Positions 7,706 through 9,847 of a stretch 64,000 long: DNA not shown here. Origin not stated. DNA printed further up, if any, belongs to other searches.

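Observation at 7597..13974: Complete lasso-peptide biosynthetic gene cluster (A-C-D-D-B1-B2) in a diderm spore-former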

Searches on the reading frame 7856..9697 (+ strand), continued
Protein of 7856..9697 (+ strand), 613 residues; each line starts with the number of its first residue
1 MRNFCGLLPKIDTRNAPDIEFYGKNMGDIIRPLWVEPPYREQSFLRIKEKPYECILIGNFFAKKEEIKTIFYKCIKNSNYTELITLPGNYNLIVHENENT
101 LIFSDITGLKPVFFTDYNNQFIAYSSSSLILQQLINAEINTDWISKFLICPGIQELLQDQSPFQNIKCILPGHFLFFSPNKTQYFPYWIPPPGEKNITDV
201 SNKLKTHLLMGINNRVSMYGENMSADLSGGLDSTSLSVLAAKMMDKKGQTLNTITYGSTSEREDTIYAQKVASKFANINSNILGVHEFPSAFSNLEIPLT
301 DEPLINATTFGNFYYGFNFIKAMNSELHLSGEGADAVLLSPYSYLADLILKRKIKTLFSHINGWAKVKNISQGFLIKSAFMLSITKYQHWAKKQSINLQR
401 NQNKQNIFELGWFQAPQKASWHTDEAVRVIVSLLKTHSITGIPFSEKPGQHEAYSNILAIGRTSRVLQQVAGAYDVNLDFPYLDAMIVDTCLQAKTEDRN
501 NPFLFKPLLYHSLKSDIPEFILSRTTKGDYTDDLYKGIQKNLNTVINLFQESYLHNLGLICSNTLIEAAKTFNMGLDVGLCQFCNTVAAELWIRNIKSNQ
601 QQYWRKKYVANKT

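Call 32: find_encoding_contigs(protein=P0029, flank=9000, max_places=2)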
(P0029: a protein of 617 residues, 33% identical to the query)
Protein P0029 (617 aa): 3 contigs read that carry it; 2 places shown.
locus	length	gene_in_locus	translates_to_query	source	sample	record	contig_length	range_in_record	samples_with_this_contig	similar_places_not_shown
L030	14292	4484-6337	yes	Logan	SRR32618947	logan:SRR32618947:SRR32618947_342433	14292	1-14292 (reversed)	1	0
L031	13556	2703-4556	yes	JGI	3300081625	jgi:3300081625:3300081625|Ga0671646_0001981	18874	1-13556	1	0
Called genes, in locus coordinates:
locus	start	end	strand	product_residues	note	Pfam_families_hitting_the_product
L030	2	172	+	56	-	?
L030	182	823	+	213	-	PF07929:PRiA4_ORF3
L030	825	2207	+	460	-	-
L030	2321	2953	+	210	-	PF00589:Phage_integrase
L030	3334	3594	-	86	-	PF09932:DUF2164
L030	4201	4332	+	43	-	-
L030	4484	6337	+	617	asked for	PF00733:Asn_synthase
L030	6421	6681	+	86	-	PF05402:PqqD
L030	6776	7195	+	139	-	PF13471:Transglut_core3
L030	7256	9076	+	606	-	PF00005:ABC_tran, PF02463:SMC_N (faint), PF13304:AAA_21 (faint), PF13401:AAA_22 (faint)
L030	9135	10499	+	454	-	PF25917:BSH_RND, PF25973:BSH_CzcB (weak), PF25881:HH_YBHG, PF25954:Beta-barrel_RND_2, PF25990:Beta-barrel_YknX, PF26002:Beta-barrel_AprE (weak), PF25967:RND-MFP_C, PF25989:YknX_C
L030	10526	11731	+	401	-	PF12704:MacB_PCD, PF02687:FtsX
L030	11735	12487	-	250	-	-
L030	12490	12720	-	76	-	PF01041:DegT_DnrJ_EryC1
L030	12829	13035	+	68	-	-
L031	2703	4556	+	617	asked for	PF00733:Asn_synthase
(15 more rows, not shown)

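Call 45: find_related_loci(query=A2, collection=metagenome_contigs, flank=8000)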
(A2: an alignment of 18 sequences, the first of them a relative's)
Query A2 (613 aa) in metagenome_contigs; peptide patterns used: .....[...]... (x = any residue, [..] = any of these).
301 stretches matched a pattern; 256 encode a relative of the query (tblastn E <= 1e-3); the best 80 are kept; 79 distinct loci.
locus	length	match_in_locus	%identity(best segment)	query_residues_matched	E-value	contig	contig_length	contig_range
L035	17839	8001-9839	39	2-605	5e-141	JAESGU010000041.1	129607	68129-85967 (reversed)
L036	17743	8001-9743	39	32-604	4e-138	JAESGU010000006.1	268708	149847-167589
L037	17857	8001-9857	38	2-611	2e-137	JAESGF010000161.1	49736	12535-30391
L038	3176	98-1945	36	2-607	4e-137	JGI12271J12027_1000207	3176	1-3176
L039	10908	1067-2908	36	4-607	1e-125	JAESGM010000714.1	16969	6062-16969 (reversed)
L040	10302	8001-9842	36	2-606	7e-125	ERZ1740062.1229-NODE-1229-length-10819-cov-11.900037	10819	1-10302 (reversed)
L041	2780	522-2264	35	33-607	4e-118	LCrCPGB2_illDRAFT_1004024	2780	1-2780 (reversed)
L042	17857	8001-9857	37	2-611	4e-133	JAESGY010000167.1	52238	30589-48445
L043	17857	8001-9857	39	2-611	3e-137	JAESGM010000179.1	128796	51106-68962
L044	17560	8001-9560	27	78-596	9e-68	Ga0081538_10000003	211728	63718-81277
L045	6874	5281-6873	27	55-591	4e-66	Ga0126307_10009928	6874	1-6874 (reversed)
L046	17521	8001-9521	26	86-598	5e-58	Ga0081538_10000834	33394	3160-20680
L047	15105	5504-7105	26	23-565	1e-57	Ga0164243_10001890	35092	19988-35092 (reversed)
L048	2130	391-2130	25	23-594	8e-54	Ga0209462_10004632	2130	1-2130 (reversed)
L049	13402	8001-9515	24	86-596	1e-51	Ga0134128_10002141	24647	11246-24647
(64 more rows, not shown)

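Call 69: find_encoding_contigs(protein=P0019, flank=8000, max_places=2)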
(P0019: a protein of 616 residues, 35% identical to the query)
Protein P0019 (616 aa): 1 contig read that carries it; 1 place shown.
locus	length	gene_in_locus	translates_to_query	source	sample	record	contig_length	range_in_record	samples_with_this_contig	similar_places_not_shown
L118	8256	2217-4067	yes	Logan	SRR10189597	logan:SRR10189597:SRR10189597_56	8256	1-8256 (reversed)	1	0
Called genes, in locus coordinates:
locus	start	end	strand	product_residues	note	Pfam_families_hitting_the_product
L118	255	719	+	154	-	-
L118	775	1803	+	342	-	PF01135:PCMT, PF01596:Methyltransf_3 (faint), PF08704:GCD14 (faint), PF13489:Methyltransf_23, PF13847:Methyltransf_31 (weak), PF08242:Methyltransf_12 (weak), PF13649:Methyltransf_25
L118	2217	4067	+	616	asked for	PF00733:Asn_synthase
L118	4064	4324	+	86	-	PF05402:PqqD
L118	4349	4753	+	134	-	PF13471:Transglut_core3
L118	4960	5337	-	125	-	PF00293:NUDIX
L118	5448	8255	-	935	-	?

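Call 84: predict_structure(alignment_id=A2)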
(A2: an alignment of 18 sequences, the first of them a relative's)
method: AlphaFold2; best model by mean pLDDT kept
length: 613 residues; sequences in the alignment: 18
mean_pLDDT: 89.9   pTM: 0.91
mean pLDDT of the five models: 89.9, 89.6, 89.4, 89.0, 88.7
residues with pLDDT >= 90: 431; 70-90: 147; 50-70: 28; < 50: 7
segments of 3 or more residues with pLDDT < 50: 607-613
pLDDT, mean of each block of 10 residues (from residue 1): 89 68 82 84 88 93 93 94 90 94 95 93 94 93 95 88 96 93 92 92 96 93 93 96 96 87 88 95 88 87 89 90 93 93 94 95 92 94 95 92 69 90 96 94 91 93 92 90 95 92 93 95 82 89 93 96 94 74 94 85 48 30
secondary structure, 60 per line:
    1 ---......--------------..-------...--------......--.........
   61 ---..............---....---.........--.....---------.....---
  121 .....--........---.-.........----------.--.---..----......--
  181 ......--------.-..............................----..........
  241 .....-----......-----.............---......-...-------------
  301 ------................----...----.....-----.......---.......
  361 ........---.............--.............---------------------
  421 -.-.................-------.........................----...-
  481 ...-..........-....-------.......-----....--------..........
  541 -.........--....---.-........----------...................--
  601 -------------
elements in order: E4-9 E33-35 E44-49 E52-60 H64-77 H81-84 E88-96 E99-103 E113-117 E121-125 H128-135 H141-149 E173-178 E181-186 H197-222 E223-226 H231-245 E251-256 H262-274 E278-283 H307-322 E327-329 H334-338 H344-350 H354-368 H372-384 H387-399 H424-440 H448-472 E477-479 H485-493 H496-499 H507-513 H519-522 H531-540 H542-550 H553-556 H562-569 H580-598

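Call 86: fold_search(model_id=the predicted structure, library=pdb)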
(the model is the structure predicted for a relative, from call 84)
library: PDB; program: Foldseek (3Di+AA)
matches with E <= 10: 1256; with E <= 0.001: 27
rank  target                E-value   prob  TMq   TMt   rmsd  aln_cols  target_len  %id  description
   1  7ylz_B                2.5e-16  1.00  0.61  0.65   6.3       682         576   13  Unliganded form of hydroxyamidotransferase TsnB9 (released 2023-05-31)
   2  7ylz_A                3.0e-16  1.00  0.59  0.62   6.8       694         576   12  Unliganded form of hydroxyamidotransferase TsnB9 (released 2023-05-31)
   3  1mbz_A                9.9e-16  1.00  0.47  0.56   9.8       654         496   10  BETA-LACTAM SYNTHETASE WITH TRAPPED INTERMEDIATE (released 2002-10-23)
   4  1mc1_A                2.4e-15  1.00  0.44  0.54  14.1       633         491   10  BETA-LACTAM SYNTHETASE WITH PRODUCT (DGPC), AMP AND PPI (released 2002-10-23)
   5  1m1z_A                4.4e-15  1.00  0.45  0.56   8.5       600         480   10  BETA-LACTAM SYNTHETASE APO ENZYME (released 2002-10-23)
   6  1q15_A                1.2e-14  1.00  0.50  0.61   9.0       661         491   12  Carbapenam Synthetase (released 2003-11-04)
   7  9b6c_B                1.3e-14  1.00  0.50  0.58   9.9       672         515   16  Human asparagine synthetase Arg-142 to Ile-142 (R142I) variant (released 2025-01-08)
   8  1q19_A                1.5e-14  1.00  0.50  0.60   8.5       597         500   13  Carbapenam Synthetase (released 2003-11-04)
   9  9b6c_A                1.9e-14  1.00  0.48  0.56  11.2       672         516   15  Human asparagine synthetase Arg-142 to Ile-142 (R142I) variant (released 2025-01-08)
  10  1jgt_B                1.9e-14  1.00  0.44  0.53  13.0       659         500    9  CRYSTAL STRUCTURE OF BETA-LACTAM SYNTHETASE (released 2001-12-28)
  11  1mc1_B                3.3e-14  1.00  0.44  0.53  12.8       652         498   10  BETA-LACTAM SYNTHETASE WITH PRODUCT (DGPC), AMP AND PPI (released 2002-10-23)
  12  1jgt_A                3.5e-14  1.00  0.44  0.54  13.5       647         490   10  CRYSTAL STRUCTURE OF BETA-LACTAM SYNTHETASE (released 2001-12-28)
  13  1mb9_A                3.8e-14  1.00  0.47  0.58   9.0       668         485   10  BETA-LACTAM SYNTHETASE COMPLEXED WITH ATP (released 2002-10-23)
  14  1mbz_B                4.2e-14  1.00  0.46  0.55   9.6       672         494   10  BETA-LACTAM SYNTHETASE WITH TRAPPED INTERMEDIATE (released 2002-10-23)
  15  1mb9_B                8.2e-14  1.00  0.45  0.54  13.5       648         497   10  BETA-LACTAM SYNTHETASE COMPLEXED WITH ATP (released 2002-10-23)
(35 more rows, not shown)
